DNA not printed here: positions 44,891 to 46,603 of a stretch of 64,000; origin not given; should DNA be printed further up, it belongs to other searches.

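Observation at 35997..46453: UbiD/UbiX + HyuA/HyuB + acyl-CoA ligase + NitT/TauT ABC importer in one operon: candidate undescribed (hetero)aromatic acid (de)carboxylation pathway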

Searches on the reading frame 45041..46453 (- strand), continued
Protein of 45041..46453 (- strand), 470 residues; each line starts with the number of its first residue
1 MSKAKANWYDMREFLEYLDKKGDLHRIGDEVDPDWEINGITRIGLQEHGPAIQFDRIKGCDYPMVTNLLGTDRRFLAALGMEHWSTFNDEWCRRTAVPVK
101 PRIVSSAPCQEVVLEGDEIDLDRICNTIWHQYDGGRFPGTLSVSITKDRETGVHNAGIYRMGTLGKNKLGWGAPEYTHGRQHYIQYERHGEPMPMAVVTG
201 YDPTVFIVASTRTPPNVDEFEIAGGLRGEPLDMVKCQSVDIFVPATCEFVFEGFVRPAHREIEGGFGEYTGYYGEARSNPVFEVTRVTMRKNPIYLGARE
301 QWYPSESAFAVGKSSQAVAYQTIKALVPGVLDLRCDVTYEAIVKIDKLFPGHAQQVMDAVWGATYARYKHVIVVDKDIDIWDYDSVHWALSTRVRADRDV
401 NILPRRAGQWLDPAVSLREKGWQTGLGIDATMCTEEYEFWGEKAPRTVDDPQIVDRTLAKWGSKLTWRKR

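Call 35: find_encoding_contigs(protein=P0102, flank=10000, max_places=1)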
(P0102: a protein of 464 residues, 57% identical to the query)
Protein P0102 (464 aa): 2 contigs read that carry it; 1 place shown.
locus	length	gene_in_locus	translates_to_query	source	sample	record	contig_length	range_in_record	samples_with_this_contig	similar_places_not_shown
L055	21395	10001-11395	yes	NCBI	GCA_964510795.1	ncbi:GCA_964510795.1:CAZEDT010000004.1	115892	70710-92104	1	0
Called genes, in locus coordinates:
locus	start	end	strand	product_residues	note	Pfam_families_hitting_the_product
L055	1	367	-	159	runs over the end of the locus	PF25023:TEN_YD-shell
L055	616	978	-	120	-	-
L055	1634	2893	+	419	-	PF00909:Ammonium_transp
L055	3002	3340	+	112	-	PF00543:P-II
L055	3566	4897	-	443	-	PF03951:Gln-synt_N, PF00120:Gln-synt_C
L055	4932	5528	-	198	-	PF00072:Response_reg (weak), PF03861:ANTAR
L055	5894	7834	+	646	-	PF00501:AMP-binding, PF23562:AMP-binding_C_3 (faint)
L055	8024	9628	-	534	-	PF02954:HTH_8 (faint), PF00158:Sigma54_activat, PF14532:Sigma54_activ_2, PF07728:AAA_5 (faint), PF25601:AAA_lid_14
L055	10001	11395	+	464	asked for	PF20695:UbiD_N, PF01977:UbiD, PF20696:UbiD_C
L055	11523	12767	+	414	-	PF07690:MFS_1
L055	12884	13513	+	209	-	PF02441:Flavoprotein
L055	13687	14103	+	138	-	PF21758:LpdD_chaperone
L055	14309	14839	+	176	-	PF00293:NUDIX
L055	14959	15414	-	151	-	-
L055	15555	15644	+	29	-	-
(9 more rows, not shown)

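Call 41: search_dna_similar(query=window:45041-46453:-, collection=plasmids, mode=protein, max_rows=25)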
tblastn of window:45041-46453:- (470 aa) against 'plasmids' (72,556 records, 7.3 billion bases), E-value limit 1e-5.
Records with a match: 438; places in all: 481; records where one place covers at least 80% of the query: 410.
Best place of each record, by identity: <60% 438.
By first word of the organism name: Sinorhizobium 129; Agrobacterium 24; Paracoccus 19; Ensifer 19; Pantoea 16; Paraburkholderia 13; Streptomyces 12; Escherichia 11; Klebsiella 11; Rhizobium 11; and 64 more.
By predicted mobility (MOB-suite, as given by PLSDB): non-mobilizable 258; conjugative 98; mobilizable 82.
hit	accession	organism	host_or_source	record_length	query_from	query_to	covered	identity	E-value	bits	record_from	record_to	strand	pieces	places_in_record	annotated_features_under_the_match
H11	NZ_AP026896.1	Aeromonas caviae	Microbe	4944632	7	461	97%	33.5%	4e-48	185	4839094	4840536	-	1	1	none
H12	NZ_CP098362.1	Paracoccus sp. TOH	cell cuture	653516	10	443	92%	34.9%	5e-40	161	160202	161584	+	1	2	UbiD family decarboxylase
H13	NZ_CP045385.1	Ruegeria sp. THAF33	pure culture,Surface of a polyethylene ...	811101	10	460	96%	33.5%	7e-47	181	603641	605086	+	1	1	UbiD family decarboxylase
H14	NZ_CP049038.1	Pseudohalocynthiibacter aestuariivivens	pure culutre,Seawater recirculating ...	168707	9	455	95%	33.3%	8e-45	175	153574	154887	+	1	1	UbiD family decarboxylase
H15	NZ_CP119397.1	Chimaeribacter arupi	Homo sapiens,blood culture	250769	10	466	97%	32.1%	3e-29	129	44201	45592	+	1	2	non-oxidative hydroxyarylic acid decarboxylases subunit C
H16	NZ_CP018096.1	Chelatococcus daeguensis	sigle cell,power plant biotrickling ...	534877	8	461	97%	32.0%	4e-37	152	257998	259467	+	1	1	UbiD family decarboxylase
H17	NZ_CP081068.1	Leisingera caerulea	-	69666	8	442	93%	33.4%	7e-47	181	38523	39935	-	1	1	UbiD family decarboxylase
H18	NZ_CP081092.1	Leisingera caerulea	-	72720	8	442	93%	33.4%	7e-47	181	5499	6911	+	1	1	UbiD family decarboxylase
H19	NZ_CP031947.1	Ruegeria sp. AD91A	-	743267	11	441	92%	33.7%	5e-46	179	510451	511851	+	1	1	UbiD family decarboxylase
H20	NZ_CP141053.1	Paracoccus denitrificans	-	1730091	3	441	93%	33.1%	2e-41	165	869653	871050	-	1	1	none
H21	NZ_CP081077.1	Leisingera caerulea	-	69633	8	442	93%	33.2%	2e-46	180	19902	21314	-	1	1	UbiD family decarboxylase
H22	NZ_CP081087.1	Leisingera caerulea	-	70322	10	442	92%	33.3%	3e-47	182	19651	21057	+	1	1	UbiD family decarboxylase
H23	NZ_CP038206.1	Paracoccus pantotrophus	single cell,soil associated with ...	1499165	1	441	94%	32.7%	6e-42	167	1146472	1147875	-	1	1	none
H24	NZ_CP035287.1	Paracoccus versutus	whole organism,soil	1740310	1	441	94%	32.7%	1e-41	166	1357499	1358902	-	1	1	none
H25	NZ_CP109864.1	Paracoccus aminovorans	bacteria,human fecal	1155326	10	443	92%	33.2%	6e-43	170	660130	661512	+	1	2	record has no annotation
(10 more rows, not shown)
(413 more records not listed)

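Call 43: search_solved_structures(query=window:45041-46453:-, max_evalue=1e-50, show_alignments=2)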
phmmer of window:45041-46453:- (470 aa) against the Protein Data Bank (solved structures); distinct sequences matched with E-value up to 1e-50: 6.
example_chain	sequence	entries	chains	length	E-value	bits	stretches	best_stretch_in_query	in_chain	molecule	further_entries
6h6x_B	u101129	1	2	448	1.7e-68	234.8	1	10-432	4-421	3-polyprenyl-4-hydroxybenzoate decarboxylase and related decarboxylases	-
6h6v_A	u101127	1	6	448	1.1e-67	232.2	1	10-432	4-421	3-polyprenyl-4-hydroxybenzoate decarboxylase and related decarboxylases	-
2idb_A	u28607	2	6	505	1.6e-62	215.2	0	103-461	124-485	3-octaprenyl-4-hydroxybenzoate carboxy-lyase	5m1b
5m1c_A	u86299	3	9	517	1.6e-62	215.1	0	103-461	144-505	3-octaprenyl-4-hydroxybenzoate carboxy-lyase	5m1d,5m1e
7pda_A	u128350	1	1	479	7.5e-54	186.5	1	8-446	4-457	UbiD family decarboxylase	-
7ae4_A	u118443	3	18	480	9.1e-53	182.9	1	8-432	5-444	Phenolic acid decarboxylase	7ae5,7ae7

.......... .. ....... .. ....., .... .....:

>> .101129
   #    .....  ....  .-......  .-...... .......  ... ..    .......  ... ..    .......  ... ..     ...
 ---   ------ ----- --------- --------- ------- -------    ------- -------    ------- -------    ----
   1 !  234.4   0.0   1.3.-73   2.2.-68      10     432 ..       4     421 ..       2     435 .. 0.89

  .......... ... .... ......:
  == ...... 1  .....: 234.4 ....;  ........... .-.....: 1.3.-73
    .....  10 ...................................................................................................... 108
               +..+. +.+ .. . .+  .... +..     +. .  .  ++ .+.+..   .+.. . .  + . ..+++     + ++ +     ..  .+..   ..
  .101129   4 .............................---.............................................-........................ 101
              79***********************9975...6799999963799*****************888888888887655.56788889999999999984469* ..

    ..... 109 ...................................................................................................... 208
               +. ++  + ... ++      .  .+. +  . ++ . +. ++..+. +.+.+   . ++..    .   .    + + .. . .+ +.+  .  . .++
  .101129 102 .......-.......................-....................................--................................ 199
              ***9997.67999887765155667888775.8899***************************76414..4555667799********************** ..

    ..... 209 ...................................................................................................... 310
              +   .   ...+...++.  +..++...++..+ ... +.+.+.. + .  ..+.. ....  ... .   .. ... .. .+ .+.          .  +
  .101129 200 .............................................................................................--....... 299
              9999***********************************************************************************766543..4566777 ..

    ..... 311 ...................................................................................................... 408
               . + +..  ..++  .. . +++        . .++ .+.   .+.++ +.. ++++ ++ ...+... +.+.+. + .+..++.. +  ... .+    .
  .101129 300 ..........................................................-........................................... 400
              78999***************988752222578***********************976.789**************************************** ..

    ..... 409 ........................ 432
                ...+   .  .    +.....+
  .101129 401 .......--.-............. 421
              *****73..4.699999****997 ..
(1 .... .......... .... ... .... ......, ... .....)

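Call 64: search_protein_families(library=pfam, proteins=[L047:12961-13452:+, L019:12192-14159:+, L028:9961-10239:+, L035:5168-6238:-, L019:18805-20949:+, L028:5930-7264:+, L018:1739-2803:-, L032:169-1023:+, L020:12236-14119:-, L016:706-2052:+])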
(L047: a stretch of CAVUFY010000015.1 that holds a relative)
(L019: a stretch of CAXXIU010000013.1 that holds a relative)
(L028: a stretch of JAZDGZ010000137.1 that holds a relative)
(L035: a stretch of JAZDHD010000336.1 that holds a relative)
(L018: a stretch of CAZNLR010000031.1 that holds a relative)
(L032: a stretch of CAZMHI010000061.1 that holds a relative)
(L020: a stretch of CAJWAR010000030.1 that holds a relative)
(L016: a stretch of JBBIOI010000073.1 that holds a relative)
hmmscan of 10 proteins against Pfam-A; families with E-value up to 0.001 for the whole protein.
L047:12961-13452:+ (163 aa): 13 families
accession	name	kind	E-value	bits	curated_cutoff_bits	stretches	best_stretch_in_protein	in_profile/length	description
PF13247.11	Fer4_11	-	2.3e-18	66.6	26.2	1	49-134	7-99/100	4Fe-4S dicluster domain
PF12837.12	Fer4_6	-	3.1e-14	52.5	25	2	78-100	2-24/24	4Fe-4S binding domain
PF12838.12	Fer4_7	-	3.3e-13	50.3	27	1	52-99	2-52/52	4Fe-4S dicluster domain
PF00037.32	Fer4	-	2.3e-12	46.6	21.1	2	79-100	2-23/24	4Fe-4S binding domain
PF12797.12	Fer4_2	-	6.6e-12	45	24.5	2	77-97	2-22/22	4Fe-4S binding domain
PF13237.11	Fer4_10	-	3.1e-11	43.5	25.5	2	49-96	6-53/53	4Fe-4S dicluster domain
PF14697.11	Fer4_21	-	1.4e-08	35.2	35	2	80-125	3-51/59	4Fe-4S dicluster domain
PF13187.11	Fer4_9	-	8.4e-08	32.6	27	1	52-98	2-50/52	4Fe-4S dicluster domain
PF12800.12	Fer4_4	-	9e-07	29.2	24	1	83-98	2-17/17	4Fe-4S binding domain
PF25160.1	LdpA_Fe-S-bd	-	2.7e-06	27.5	27.6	1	58-98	7-41/49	LdpA Fe-S cluster-binding domain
PF13459.11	Fer4_15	-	0.00043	21.4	22.4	0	4-26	1-23/66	4Fe-4S single cluster domain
PF13183.11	Fer4_8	-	0.00057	20.8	27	0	9-66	3-66/68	4Fe-4S dicluster domain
PF13534.11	Fer4_17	-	0.00078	20.4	22.2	0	10-33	1-24/61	4Fe-4S dicluster domain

L019:12192-14159:+ (655 aa): 2 families
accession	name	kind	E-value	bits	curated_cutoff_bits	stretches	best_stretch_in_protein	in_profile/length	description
PF01314.23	AFOR_C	-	4.3e-94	316.2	27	1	227-642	3-385/385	Aldehyde ferredoxin oxidoreductase, domains 2 & 3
PF02730.20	AFOR_N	-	6.4e-61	206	29.8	1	12-212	1-199/199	Aldehyde ferredoxin oxidoreductase, N-terminal domain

L028:9961-10239:+ (92 aa): 1 family
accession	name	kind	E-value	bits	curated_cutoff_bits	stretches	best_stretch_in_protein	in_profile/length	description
PF02597.26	ThiS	-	8e-08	33.2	22.5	1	6-92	1-75/76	ThiS family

L035:5168-6238:- (356 aa): 10 families
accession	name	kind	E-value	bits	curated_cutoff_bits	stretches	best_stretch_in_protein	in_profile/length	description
PF12838.12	Fer4_7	-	1e-11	45.5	27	1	203-251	1-52/52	4Fe-4S dicluster domain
PF00037.32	Fer4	-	1.5e-11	44.1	21.1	2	201-219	5-23/24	4Fe-4S binding domain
PF13187.11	Fer4_9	-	6.2e-11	42.6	27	1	203-251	1-51/52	4Fe-4S dicluster domain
PF13237.11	Fer4_10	-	1.4e-09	38.1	25.5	1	199-248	4-53/53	4Fe-4S dicluster domain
PF14697.11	Fer4_21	-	7.2e-09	36.1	35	1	200-251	4-56/59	4Fe-4S dicluster domain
PF12797.12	Fer4_2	-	3e-08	33.5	24.5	2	200-216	6-22/22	4Fe-4S binding domain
PF13484.11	Fer4_16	-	2.7e-07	31.7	30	1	203-222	1-20/66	4Fe-4S double cluster binding domain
PF25160.1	LdpA_Fe-S-bd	-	2.8e-07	30.7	27.6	1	197-220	21-44/49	LdpA Fe-S cluster-binding domain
PF12800.12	Fer4_4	-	2e-06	28.1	24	0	202-216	2-16/17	4Fe-4S binding domain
PF12837.12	Fer4_6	-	5.2e-06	26.6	25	1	201-219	6-24/24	4Fe-4S binding domain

L019:18805-20949:+ (714 aa): 3 families
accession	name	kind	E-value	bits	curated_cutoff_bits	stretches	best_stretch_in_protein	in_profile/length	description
PF00384.28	Molybdopterin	-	1.6e-55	189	24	1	59-489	1-353/353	Molybdopterin oxidoreductase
PF04879.21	Molybdop_Fe4S4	-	2.4e-17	63.1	22.7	1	3-56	2-55/55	Molybdopterin oxidoreductase Fe4S4 domain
PF01568.27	Molydop_binding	-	8e-15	55.3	26.8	1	585-688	1-93/110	Molydopterin dinucleotide binding domain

L028:5930-7264:+ (444 aa): 2 families
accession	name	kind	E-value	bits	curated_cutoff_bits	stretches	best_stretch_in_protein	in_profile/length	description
PF14535.12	AMP-binding_C_2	-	2e-07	31.6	25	1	344-435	1-92/96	AMP-binding enzyme C-terminal domain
PF00501.34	AMP-binding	-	0.00025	20.4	29.9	1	100-295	170-374/384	AMP-binding enzyme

L018:1739-2803:- (354 aa): 2 families
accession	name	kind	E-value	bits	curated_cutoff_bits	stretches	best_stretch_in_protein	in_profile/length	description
PF02274.22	ADI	-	5.4e-08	32.7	22.8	1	270-344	297-377/377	Arginine deiminase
PF19420.4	DDAH_eukar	-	8.3e-05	22.4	23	1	267-342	206-290/291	N,N dimethylarginine dimethylhydrolase, eukaryotic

L032:169-1023:+ (284 aa): 3 families
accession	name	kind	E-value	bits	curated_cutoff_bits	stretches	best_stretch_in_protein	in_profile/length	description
PF20434.5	BD-FAE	-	5.4e-17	62.5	26.8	1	59-156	2-105/215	BD-FAE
PF07859.19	Abhydrolase_3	-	3.4e-15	56.8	25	1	72-260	2-206/210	alpha/beta hydrolase fold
PF00135.34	COesterase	-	9.6e-07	28.6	27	1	122-181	165-218/515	Carboxylesterase family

L020:12236-14119:- (627 aa): 2 families
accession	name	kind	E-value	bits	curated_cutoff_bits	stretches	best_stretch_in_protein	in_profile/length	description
PF05656.20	DUF805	-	8.9e-10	39.5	25.7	1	8-132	2-111/111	Protein of unknown function (DUF805)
PF08238.18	Sel1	-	4.5e-08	33.8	30.7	0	388-420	5-36/36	Sel1 repeat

L016:706-2052:+ (448 aa): 9 families
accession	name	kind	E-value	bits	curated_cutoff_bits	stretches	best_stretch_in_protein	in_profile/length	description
PF00158.32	Sigma54_activat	-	2.8e-70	235.8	20.2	1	147-313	1-167/168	Sigma-54 interaction domain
PF00072.30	Response_reg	-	1.8e-32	112.2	30.2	1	9-118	1-110/111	Response regulator receiver domain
PF25601.1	AAA_lid_14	-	1.9e-29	101.8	27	1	319-398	1-81/87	AAA+ ATPase lid domain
PF14532.12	Sigma54_activ_2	-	2.4e-23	83.3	25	1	148-318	1-138/138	Sigma-54 interaction domain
PF02954.25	HTH_8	-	9.6e-14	51.3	22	1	407-444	5-42/42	Bacterial regulatory protein, Fis family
PF07728.20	AAA_5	-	3.5e-11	43.7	22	1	170-291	1-125/139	AAA domain (dynein-related subfamily)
PF13191.12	AAA_16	-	9.6e-07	29.9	32.6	1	147-221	2-83/167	AAA ATPase domain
PF00493.29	MCM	-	6.4e-06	25.9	23.3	1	167-290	56-174/224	MCM P-loop domain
PF00004.35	AAA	-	2.9e-05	25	21.2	1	171-289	1-110/131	ATPase family associated with various cellular activities (AAA)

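Call 65: search_solved_structures(query=L019:12192-14159:+, max_evalue=1e-10)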
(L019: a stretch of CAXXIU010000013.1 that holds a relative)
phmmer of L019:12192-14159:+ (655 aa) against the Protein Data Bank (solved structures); distinct sequences matched with E-value up to 1e-10: 9.
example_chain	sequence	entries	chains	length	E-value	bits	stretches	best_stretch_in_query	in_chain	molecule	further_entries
9mqx_D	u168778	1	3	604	5.3e-95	322.5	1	7-647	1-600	Aldehyde:ferredoxin oxidoreductase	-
1aor_A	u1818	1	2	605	4.5e-85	289.7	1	7-641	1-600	ALDEHYDE FERREDOXIN OXIDOREDUCTASE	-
9g7j_A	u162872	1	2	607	1e-84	288.5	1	7-644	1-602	Aldehyde ferredoxin oxidoreductase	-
1b25_A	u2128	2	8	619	2.7e-83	283.8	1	7-651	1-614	PROTEIN (FORMALDEHYDE FERREDOXIN OXIDOREDUCTASE) | FORMALDEHYDE FERREDOXIN OXIDOREDUCTASE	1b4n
8c0z_A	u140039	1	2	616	1.8e-80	274.4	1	9-641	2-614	Aldehyde:ferredoxin oxidoreductase,tungsten-containing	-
9q1t_A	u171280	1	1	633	1.5e-72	248.3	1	8-643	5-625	Tungsten-dependent aldehyde oxidoreductase WOR83 from Haloferax volcanii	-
4z3w_A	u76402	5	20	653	3.1e-60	207.6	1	8-312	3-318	Benzoyl-CoA reductase, putative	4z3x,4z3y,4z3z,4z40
6x1o_A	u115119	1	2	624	1.6e-54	188.7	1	7-467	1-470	Formaldehyde:ferredoxin oxidoreductase wor5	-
6x6u_A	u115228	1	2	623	1.8e-54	188.6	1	7-467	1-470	Formaldehyde:ferredoxin oxidoreductase wor5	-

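Call 71: get_annotated_region(hit=H13, flank=10000)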
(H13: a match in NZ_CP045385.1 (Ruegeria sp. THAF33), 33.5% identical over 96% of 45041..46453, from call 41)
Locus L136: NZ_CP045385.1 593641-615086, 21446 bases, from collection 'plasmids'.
description: Ruegeria sp. THAF33 plasmid pTHAF33_a, complete sequence
organism: Ruegeria sp. THAF33 (NCBI taxid 2587853)
taxonomy: Bacteria; Pseudomonadota; Alphaproteobacteria; Rhodobacterales; Roseobacteraceae; Ruegeria; Ruegeria sp. THAF33
host: -; source: pure culture,Surface of a polyethylene microplastic particle present in tank 6 of a marine aquarium ...; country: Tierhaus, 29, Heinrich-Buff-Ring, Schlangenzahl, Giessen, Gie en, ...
typing (MOB-suite, as given by PLSDB): non-mobilizable
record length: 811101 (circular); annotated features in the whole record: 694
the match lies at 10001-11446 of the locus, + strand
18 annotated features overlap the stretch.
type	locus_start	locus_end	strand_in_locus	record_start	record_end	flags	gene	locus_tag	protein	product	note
CDS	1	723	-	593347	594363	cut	-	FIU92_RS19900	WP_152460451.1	TRAP transporter substrate-binding protein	-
CDS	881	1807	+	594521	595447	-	-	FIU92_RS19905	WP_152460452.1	LysR family transcriptional regulator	GO:0006355 - regulation of DNA-templated transcription [Evidence IEA]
CDS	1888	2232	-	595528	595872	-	-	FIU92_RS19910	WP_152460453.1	RidA family protein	-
CDS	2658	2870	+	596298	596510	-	-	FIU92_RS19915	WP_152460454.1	hypothetical protein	-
CDS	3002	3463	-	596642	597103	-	-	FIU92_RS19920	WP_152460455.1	Lrp/AsnC family transcriptional regulator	-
CDS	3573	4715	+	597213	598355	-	-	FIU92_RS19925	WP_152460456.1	amidohydrolase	-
CDS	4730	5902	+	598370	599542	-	-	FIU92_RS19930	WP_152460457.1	diaminopropionate ammonia-lyase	-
CDS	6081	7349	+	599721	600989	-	-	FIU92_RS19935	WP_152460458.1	MFS transporter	GO:0055085 - transmembrane transport [Evidence IEA]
CDS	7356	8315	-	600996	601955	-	-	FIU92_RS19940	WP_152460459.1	U32 family peptidase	GO:0006744 - ubiquinone biosynthetic process [Evidence IEA]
CDS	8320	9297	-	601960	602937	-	-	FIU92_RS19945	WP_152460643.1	peptidase U32 family protein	-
CDS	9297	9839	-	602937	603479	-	-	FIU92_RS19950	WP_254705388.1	SCP2 sterol-binding domain-containing protein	-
CDS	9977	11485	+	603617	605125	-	-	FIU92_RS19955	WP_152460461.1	UbiD family decarboxylase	-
CDS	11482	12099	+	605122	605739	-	-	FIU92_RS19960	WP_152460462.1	UbiX family flavin prenyltransferase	-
CDS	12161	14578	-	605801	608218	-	-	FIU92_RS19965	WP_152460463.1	FAD-dependent oxidoreductase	-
CDS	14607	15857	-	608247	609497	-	-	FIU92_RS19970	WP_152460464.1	aminotransferase class V-fold PLP-dependent enzyme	-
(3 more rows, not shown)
